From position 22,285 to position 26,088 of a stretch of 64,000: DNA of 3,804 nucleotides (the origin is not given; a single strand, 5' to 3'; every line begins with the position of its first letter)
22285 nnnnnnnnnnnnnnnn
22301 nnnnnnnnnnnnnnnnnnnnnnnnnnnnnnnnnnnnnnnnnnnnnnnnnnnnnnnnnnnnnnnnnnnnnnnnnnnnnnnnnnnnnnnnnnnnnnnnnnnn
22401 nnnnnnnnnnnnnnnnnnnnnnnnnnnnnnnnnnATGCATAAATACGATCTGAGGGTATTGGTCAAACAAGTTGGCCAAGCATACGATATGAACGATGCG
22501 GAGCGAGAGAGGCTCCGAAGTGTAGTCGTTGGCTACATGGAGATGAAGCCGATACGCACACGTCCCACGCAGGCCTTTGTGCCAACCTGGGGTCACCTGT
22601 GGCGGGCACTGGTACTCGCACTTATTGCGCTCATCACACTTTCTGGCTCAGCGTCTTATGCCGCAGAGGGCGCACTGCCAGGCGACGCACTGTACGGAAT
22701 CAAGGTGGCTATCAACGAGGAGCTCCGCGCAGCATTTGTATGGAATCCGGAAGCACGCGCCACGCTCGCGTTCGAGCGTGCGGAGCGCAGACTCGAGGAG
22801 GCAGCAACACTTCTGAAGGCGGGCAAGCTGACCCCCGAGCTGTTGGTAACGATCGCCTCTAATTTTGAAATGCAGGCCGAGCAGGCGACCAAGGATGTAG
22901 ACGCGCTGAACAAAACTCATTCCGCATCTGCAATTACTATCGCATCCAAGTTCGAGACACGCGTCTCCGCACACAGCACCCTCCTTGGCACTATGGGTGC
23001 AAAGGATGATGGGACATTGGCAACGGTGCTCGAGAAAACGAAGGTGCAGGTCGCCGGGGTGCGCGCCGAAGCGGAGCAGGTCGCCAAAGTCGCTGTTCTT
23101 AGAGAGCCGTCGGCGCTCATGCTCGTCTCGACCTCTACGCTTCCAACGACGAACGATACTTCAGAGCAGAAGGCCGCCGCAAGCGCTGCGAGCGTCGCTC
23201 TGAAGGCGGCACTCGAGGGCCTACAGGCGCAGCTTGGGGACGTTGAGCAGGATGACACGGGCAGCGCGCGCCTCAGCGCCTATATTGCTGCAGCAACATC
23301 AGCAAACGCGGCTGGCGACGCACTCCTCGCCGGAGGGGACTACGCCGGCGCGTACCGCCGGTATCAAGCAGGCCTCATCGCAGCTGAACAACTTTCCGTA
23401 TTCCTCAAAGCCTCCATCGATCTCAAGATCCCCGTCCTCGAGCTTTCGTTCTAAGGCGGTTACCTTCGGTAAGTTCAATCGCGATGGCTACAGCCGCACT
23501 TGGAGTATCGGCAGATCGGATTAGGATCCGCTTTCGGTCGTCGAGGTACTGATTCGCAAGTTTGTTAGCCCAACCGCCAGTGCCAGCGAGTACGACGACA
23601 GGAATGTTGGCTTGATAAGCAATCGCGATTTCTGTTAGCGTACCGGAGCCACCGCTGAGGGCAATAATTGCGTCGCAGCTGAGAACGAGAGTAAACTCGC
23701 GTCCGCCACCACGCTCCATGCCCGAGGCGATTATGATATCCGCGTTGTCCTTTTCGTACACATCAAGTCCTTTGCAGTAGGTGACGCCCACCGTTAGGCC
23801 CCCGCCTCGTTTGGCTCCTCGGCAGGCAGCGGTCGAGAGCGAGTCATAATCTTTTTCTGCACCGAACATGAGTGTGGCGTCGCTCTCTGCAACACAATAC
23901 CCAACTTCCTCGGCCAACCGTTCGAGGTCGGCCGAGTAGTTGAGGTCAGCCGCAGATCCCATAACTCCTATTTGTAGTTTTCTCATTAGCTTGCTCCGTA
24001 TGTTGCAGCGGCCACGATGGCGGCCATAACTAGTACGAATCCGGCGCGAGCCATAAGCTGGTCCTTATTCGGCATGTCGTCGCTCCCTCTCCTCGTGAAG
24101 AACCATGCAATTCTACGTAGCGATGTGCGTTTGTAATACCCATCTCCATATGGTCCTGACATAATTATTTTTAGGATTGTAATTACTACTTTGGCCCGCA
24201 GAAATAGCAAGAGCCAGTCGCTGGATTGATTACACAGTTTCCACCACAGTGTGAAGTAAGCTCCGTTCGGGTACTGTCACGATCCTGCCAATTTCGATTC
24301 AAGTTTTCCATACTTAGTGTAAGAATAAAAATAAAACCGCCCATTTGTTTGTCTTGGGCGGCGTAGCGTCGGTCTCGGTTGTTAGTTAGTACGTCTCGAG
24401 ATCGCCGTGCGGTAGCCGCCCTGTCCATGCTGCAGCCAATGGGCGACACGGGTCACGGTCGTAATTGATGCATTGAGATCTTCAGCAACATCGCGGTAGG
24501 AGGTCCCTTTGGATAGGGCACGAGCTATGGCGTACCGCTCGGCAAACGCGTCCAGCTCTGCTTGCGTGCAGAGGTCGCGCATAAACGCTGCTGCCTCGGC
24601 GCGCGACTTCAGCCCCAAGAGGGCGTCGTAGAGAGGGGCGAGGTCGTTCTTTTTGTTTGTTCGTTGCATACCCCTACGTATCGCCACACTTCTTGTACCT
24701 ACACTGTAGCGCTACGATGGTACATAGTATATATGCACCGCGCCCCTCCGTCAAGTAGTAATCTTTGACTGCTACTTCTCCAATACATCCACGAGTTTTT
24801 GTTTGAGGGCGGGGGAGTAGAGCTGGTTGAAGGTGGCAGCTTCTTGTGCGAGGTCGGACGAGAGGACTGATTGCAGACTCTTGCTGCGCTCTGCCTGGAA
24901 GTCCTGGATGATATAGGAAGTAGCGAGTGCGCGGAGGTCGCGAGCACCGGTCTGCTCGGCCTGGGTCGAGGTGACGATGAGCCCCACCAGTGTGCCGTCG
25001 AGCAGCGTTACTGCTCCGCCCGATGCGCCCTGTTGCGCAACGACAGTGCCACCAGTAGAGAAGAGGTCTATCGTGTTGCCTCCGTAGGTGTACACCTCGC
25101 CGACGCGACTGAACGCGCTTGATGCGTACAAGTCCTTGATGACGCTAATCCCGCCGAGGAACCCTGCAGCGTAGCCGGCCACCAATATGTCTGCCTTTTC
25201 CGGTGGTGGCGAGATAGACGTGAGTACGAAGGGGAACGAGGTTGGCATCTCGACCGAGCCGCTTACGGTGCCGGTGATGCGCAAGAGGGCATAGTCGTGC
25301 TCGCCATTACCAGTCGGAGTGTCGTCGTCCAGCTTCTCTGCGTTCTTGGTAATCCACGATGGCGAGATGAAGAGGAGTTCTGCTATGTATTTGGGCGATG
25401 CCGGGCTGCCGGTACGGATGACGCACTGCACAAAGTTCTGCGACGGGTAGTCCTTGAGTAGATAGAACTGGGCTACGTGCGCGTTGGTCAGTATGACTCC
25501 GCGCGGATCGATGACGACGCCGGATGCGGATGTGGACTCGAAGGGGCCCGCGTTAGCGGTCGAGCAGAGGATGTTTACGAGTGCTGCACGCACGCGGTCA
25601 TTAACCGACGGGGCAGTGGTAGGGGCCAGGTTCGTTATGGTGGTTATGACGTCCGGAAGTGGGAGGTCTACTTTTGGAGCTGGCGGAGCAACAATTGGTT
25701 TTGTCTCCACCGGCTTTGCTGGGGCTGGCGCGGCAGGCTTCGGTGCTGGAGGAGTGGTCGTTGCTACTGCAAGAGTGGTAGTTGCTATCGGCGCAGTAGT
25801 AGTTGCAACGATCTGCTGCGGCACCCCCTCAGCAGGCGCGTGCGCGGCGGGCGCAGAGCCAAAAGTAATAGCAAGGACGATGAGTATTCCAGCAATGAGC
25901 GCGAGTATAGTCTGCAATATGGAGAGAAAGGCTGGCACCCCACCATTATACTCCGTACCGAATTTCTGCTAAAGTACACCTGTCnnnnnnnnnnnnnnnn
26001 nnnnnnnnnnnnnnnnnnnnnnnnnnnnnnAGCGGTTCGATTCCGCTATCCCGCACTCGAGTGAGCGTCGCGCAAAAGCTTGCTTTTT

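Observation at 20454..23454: One-component HTH_XRE::L-asparaginase-like fusion encoded immediately upstream of an ECF sigma / DUF5667-like anti-sigma pair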

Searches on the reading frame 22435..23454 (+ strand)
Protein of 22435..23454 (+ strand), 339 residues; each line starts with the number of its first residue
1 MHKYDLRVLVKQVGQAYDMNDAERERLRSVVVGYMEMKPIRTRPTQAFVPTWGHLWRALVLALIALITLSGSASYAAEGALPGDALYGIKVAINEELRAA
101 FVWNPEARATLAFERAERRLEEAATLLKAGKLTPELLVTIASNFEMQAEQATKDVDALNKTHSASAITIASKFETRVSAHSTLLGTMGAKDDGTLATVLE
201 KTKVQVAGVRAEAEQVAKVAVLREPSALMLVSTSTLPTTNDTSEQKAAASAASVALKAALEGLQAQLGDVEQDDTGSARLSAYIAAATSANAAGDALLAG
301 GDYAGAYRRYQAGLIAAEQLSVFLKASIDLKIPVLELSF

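Call 3: search_protein_families(library=pfam, proteins=[window:22435-23454:+], max_evalue=0.1)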
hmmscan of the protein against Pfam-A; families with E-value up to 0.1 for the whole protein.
window:22435-23454:+ (339 aa): 2 families
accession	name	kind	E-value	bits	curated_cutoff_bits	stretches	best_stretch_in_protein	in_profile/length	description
PF18915.5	DUF5667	-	3.6e-11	43.8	27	1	79-163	1-83/99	Domain of unknown function (DUF5667)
PF23313.1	4HB_KIF14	-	0.08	13.3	27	0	135-180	16-61/141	KIF14 four-helical bundle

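Call 4: search_protein_families(library=ncbifam, proteins=[window:22435-23454:+], max_evalue=0.1)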
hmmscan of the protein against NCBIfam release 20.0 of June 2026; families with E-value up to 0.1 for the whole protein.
window:22435-23454:+ (339 aa): 1 family
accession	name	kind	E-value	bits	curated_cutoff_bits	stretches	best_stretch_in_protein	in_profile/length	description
NF003422.0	PRK04863.1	equivalog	0.017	12.7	699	1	110-216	413-515/1486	chromosome partition protein MukB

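Call 46: search_protein_families(library=padloc, proteins=[window:22435-23454:+], max_evalue=0.001)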
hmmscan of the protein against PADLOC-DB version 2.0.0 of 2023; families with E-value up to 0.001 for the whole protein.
window:22435-23454:+ (339 aa): 0 families

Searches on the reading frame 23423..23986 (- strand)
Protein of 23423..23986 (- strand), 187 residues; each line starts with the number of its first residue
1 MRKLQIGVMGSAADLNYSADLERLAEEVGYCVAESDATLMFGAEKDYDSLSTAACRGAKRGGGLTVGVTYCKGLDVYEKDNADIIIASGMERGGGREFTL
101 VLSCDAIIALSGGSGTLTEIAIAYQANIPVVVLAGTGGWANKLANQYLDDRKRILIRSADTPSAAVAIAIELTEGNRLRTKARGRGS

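Call 3: search_protein_families(library=pfam, proteins=[window:23423-23986:-], max_evalue=0.1)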
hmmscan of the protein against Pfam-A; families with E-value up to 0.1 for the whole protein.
window:23423-23986:- (187 aa): 6 families
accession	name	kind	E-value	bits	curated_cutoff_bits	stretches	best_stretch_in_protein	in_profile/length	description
PF18306.6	LDcluster4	-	2.8e-30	105.3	26.3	1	3-155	1-141/151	SLOG cluster4 family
PF18171.6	LSDAT_prok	-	1.8e-06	27.8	25.4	1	106-160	126-180/195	SLOG in TRPM, prokaryote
PF03641.19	Lysine_decarbox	-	0.00067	20.3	27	1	54-122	4-71/131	Possible lysine decarboxylase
PF08830.15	DUF1806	-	0.035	14.5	27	0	63-103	68-108/112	Protein of unknown function (DUF1806)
PF18185.7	STALD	-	0.047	13.6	24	0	114-154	136-176/211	Sir2- and TIR-associating SLOG family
PF02776.23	TPP_enzyme_N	-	0.056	13.7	26.8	1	109-136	72-99/119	Thiamine pyrophosphate enzyme, N-terminal TPP binding domain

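Call 46: search_protein_families(library=padloc, proteins=[window:23423-23986:-], max_evalue=0.001)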
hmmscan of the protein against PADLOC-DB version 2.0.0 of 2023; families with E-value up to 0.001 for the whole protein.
window:23423-23986:- (187 aa): 0 families

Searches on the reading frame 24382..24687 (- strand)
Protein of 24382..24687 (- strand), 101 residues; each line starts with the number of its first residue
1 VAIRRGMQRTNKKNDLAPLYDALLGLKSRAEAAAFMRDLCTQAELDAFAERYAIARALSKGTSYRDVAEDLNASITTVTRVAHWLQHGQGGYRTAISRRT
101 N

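Call 3: search_protein_families(library=pfam, proteins=[window:24382-24687:-], max_evalue=0.1)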
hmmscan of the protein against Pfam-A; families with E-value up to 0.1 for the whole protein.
window:24382-24687:- (101 aa): 8 families
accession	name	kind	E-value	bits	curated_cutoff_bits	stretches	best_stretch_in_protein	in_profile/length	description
PF01371.25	Trp_repressor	-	3e-19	69.3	27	1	16-98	3-86/88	Trp repressor protein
PF13936.12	HTH_38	-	6.6e-06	26.2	27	1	48-81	7-40/44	Helix-turn-helix domain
PF13384.12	HTH_23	-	2.8e-05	24.2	24.6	1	49-89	5-46/50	Homeodomain-like domain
PF18024.7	HTH_50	-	0.00016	21.8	27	1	49-82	11-44/50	Helix-turn-helix domain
PF13542.12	HTH_Tnp_ISL3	-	0.0025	17.7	27.4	1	51-82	18-47/51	Helix-turn-helix domain of transposase family ISL3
PF13518.12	HTH_28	-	0.0074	16.8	25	1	50-94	1-46/52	Helix-turn-helix domain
PF08281.18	Sigma70_r4_2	-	0.045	13.9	25.7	0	60-78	25-43/54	Sigma-70, region 4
PF15978.11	TnsD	-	0.078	12.4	32.4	1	56-86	197-224/355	Tn7-like transposition protein D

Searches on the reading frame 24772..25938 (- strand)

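Call 3: search_protein_families(library=pfam, proteins=[window:24772-25938:-], max_evalue=0.1)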
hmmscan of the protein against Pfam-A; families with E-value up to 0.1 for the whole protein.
window:24772-25938:- (388 aa): 3 families
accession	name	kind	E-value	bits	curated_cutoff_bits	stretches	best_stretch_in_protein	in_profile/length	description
PF13365.12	Trypsin_2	-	7.6e-11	43.4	27.6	1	138-320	1-144/144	Trypsin-like peptidase domain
PF00089.32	Trypsin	-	7.5e-06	26.4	20.6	1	136-329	25-203/220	Trypsin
PF09489.15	CbtB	-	0.042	14.5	27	0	5-33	8-36/51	Probable cobalt transporter subunit (CbtB)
